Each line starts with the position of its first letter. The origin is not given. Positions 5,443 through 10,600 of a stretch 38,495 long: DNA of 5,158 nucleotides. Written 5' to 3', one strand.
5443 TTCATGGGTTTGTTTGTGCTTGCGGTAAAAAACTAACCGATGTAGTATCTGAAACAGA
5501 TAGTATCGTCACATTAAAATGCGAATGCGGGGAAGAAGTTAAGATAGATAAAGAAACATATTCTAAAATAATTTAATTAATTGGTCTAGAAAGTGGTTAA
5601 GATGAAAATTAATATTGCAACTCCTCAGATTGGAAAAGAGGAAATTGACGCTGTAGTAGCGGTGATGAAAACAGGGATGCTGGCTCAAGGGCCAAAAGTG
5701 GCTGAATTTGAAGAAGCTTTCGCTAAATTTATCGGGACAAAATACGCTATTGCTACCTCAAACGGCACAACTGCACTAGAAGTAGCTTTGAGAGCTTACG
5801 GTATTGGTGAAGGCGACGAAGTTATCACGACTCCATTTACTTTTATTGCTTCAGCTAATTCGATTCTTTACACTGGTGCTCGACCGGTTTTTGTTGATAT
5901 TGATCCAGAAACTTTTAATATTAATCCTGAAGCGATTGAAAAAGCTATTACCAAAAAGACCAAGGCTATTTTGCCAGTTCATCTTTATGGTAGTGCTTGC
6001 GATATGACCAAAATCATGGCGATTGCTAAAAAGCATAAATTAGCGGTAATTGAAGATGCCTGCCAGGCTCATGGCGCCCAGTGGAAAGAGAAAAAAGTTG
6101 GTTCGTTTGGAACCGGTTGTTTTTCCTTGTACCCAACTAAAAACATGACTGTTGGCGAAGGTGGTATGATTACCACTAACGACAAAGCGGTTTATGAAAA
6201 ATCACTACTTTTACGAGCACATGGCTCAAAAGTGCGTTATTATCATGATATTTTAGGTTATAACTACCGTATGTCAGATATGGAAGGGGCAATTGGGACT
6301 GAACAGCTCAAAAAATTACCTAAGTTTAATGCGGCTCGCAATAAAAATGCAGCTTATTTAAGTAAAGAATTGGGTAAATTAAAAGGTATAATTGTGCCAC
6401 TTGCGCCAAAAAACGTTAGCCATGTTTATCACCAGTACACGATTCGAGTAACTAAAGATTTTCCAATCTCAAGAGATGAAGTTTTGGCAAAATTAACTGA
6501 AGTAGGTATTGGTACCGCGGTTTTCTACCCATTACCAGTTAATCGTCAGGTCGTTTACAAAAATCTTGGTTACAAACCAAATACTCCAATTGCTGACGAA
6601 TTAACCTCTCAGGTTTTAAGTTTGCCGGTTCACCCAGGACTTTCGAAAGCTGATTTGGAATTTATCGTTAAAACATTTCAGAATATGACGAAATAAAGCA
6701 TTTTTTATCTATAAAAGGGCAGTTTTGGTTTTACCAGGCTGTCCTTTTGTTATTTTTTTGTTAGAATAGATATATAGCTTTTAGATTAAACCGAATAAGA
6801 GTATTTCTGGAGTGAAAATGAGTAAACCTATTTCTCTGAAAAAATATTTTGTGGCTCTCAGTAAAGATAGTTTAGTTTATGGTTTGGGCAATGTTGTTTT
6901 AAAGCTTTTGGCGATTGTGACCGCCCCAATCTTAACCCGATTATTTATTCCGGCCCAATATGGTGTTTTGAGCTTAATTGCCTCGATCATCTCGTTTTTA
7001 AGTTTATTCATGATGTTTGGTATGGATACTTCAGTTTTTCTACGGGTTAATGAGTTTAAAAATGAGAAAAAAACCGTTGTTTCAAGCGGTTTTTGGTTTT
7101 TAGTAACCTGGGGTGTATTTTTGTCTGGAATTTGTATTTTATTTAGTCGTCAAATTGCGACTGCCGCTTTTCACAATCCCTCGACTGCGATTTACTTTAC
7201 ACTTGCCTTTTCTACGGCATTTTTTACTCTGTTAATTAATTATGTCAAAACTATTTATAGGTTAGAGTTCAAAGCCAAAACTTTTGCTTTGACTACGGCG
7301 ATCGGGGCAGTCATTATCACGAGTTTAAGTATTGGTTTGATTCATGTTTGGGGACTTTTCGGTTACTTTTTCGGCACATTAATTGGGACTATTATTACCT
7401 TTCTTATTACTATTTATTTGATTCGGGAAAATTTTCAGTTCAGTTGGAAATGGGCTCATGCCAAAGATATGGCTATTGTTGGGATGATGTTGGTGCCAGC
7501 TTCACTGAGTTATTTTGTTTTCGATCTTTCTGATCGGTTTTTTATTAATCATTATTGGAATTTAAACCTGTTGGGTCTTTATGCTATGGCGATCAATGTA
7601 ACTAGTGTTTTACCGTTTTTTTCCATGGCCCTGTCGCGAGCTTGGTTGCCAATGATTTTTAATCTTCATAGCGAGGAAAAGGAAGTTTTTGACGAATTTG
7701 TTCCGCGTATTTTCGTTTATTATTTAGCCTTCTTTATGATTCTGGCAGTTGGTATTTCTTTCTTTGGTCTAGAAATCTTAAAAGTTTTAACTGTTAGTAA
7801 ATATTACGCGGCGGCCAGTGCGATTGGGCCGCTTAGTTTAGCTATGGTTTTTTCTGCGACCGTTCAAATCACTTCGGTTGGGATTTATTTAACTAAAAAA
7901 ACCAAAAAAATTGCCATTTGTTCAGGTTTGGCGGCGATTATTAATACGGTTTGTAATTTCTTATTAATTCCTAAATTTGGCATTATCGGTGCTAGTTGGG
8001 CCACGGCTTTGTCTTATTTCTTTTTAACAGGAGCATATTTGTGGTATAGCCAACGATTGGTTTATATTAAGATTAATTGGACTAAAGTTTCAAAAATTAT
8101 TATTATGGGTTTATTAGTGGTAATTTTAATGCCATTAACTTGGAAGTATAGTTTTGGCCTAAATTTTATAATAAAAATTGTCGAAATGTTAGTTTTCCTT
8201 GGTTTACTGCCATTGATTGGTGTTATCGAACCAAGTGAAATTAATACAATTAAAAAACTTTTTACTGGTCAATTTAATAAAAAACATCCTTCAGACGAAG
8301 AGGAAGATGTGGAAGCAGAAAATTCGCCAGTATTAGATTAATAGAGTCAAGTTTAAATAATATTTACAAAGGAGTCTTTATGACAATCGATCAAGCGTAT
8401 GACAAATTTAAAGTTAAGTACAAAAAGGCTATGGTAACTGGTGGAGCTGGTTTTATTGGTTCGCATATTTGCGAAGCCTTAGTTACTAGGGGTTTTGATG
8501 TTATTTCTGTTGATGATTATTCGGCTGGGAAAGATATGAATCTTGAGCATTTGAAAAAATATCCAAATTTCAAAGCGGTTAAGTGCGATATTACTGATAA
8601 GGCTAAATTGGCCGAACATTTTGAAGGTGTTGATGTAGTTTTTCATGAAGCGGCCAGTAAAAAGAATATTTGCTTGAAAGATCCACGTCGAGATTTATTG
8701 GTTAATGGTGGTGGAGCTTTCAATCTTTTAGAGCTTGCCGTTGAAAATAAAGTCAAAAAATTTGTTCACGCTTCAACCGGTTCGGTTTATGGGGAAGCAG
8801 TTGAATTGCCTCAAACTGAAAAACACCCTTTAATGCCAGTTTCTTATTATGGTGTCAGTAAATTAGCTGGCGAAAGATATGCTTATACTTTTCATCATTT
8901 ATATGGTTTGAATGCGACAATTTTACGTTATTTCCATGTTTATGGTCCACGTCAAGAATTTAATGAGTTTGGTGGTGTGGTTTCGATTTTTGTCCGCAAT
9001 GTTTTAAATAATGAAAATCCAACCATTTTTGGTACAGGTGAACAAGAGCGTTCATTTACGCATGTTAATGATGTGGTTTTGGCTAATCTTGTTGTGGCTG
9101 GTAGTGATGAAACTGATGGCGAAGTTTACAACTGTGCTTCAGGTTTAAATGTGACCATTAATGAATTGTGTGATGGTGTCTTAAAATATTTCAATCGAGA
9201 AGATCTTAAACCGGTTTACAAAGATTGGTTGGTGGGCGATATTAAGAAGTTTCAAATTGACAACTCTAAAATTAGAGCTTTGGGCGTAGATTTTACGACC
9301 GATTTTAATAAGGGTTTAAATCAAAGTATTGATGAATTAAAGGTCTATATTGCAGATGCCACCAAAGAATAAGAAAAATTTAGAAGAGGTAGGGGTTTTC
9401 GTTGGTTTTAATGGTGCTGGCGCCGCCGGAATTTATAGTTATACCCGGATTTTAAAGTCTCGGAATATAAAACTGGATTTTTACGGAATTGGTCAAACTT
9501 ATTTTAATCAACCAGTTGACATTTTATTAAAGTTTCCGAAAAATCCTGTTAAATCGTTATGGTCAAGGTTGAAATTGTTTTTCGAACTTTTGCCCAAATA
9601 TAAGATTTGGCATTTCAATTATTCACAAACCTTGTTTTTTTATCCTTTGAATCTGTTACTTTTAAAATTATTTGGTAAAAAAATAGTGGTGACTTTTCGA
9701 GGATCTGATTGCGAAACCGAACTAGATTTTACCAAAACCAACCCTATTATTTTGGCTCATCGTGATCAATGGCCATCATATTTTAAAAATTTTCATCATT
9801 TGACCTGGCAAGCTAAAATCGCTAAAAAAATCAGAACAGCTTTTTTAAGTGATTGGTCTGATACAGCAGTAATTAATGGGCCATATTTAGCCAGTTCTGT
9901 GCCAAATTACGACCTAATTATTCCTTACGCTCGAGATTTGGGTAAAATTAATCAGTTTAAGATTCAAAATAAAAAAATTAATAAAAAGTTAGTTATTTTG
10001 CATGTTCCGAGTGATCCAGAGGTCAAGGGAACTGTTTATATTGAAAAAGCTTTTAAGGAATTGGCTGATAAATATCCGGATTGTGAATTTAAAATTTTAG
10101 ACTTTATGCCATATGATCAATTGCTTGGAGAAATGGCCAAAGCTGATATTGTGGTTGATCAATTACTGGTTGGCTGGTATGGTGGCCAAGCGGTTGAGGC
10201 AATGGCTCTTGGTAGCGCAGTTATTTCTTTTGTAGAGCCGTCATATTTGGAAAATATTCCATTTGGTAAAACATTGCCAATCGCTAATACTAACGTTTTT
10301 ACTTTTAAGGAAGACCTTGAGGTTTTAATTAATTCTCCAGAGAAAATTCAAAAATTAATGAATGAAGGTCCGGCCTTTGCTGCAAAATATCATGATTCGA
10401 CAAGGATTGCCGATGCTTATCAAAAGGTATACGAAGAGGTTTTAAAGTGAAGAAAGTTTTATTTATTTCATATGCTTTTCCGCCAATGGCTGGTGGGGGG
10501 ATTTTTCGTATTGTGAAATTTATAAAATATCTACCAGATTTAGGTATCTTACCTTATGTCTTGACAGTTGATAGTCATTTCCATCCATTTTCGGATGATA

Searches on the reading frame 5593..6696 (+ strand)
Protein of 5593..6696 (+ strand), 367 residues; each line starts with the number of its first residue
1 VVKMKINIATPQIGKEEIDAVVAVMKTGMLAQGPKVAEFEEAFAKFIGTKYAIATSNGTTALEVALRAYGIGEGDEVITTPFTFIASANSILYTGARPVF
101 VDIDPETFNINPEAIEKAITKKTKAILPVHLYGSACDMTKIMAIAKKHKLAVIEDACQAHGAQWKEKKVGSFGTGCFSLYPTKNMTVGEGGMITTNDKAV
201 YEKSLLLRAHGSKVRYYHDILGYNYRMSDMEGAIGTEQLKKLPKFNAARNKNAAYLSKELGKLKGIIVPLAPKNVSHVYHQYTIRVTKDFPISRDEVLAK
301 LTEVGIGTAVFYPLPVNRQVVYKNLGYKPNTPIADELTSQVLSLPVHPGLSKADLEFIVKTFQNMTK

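Call 36: search_protein_families(library=pfam, proteins=[window:5593-6696:+], max_evalue=0.00001)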
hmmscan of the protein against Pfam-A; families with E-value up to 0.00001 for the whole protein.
window:5593-6696:+ (367 aa): 5 families
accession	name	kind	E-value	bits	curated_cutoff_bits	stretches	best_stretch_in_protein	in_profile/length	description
PF01041.23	DegT_DnrJ_EryC1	-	7.6e-136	453.5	19.8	1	12-362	2-359/360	DegT/DnrJ/EryC1/StrS aminotransferase family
PF00155.27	Aminotran_1_2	-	1.9e-09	37.6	19.7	1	17-155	26-185/361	Aminotransferase class I and II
PF01053.26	Cys_Met_Meta_PP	-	2e-08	33.6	27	1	33-161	51-179/381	Cys/Met metabolism PLP-dependent enzyme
PF01212.27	Beta_elim_lyase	-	1.4e-07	31.6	27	1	29-269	27-274/288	Beta-eliminating lyase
PF00266.25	Aminotran_5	-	1.6e-07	31.1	21.5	1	35-161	44-181/371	Aminotransferase class-V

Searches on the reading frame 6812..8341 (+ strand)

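Call 36: search_protein_families(library=pfam, proteins=[window:6812-8341:+], max_evalue=0.00001)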
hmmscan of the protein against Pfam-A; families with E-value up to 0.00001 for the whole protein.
window:6812-8341:+ (509 aa): 2 families
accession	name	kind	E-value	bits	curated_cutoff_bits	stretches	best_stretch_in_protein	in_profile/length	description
PF13440.11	Polysacc_synt_3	-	3.2e-20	73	23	1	40-332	1-289/293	Polysaccharide biosynthesis protein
PF01943.22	Polysacc_synt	-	4.5e-15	56.3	28.2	1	18-285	3-273/274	Polysaccharide biosynthesis protein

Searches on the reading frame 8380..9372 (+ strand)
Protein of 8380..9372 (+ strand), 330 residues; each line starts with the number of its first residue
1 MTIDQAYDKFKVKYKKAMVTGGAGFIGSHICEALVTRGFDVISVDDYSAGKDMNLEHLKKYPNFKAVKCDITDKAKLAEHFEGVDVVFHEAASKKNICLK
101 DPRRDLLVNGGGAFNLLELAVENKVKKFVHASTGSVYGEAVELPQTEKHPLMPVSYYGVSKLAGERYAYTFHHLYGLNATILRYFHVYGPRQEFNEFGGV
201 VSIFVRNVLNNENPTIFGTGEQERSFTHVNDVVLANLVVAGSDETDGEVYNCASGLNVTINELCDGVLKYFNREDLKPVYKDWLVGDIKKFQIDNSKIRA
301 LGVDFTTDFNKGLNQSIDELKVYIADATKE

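Call 36: search_protein_families(library=pfam, proteins=[window:8380-9372:+], max_evalue=0.00001)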
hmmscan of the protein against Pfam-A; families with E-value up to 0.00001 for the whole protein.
window:8380-9372:+ (330 aa): 9 families
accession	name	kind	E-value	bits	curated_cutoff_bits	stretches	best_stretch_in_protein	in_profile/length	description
PF01370.27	Epimerase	-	7.5e-58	196.2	20.9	1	18-253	2-240/240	NAD dependent epimerase/dehydratase family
PF16363.11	GDP_Man_Dehyd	-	2.9e-49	168.8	27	1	18-273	1-268/332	GDP-mannose 4,6 dehydratase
PF01073.25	3Beta_HSD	-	1.6e-21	77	22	1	18-238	1-227/280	3-beta hydroxysteroid dehydrogenase/isomerase family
PF04321.23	RmlD_sub_bind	-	4.3e-18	65.8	27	1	16-320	2-285/287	RmlD substrate binding domain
PF02719.21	Polysacc_synt_2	-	1.2e-17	64.5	20.2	1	18-274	2-250/293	Polysaccharide biosynthesis protein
PF13460.12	NAD_binding_10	-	2.2e-13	50.9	27.2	1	21-184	1-143/184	NAD(P)H-binding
PF07993.18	NAD_binding_4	-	2e-10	40.7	20.1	1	19-190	1-210/258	Male sterility protein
PF05368.20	NmrA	-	7.8e-08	32.7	27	1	15-135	3-109/298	NmrA-like family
PF00106.31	adh_short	-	1.7e-07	31.4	26.6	1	15-88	1-82/195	short chain dehydrogenase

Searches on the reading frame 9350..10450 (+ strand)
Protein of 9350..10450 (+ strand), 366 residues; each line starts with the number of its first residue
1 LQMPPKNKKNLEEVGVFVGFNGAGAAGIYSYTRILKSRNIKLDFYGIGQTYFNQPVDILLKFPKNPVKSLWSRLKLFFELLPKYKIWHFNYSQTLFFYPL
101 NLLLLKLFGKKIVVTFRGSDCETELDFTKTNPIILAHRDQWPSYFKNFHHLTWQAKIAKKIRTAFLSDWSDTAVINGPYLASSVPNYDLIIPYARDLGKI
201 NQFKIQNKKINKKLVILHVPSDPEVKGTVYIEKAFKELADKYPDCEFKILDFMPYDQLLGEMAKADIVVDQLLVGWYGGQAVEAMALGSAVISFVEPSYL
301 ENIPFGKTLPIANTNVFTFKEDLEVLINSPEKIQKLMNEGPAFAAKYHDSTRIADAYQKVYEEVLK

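Call 36: search_protein_families(library=pfam, proteins=[window:9350-10450:+], max_evalue=0.00001)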
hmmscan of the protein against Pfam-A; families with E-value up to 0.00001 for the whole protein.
window:9350-10450:+ (366 aa): 1 family
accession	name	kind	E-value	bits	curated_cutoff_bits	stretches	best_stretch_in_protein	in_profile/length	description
PF00534.26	Glycos_transf_1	-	4.4e-06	26.8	26.4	0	248-340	76-169/172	Glycosyl transferases group 1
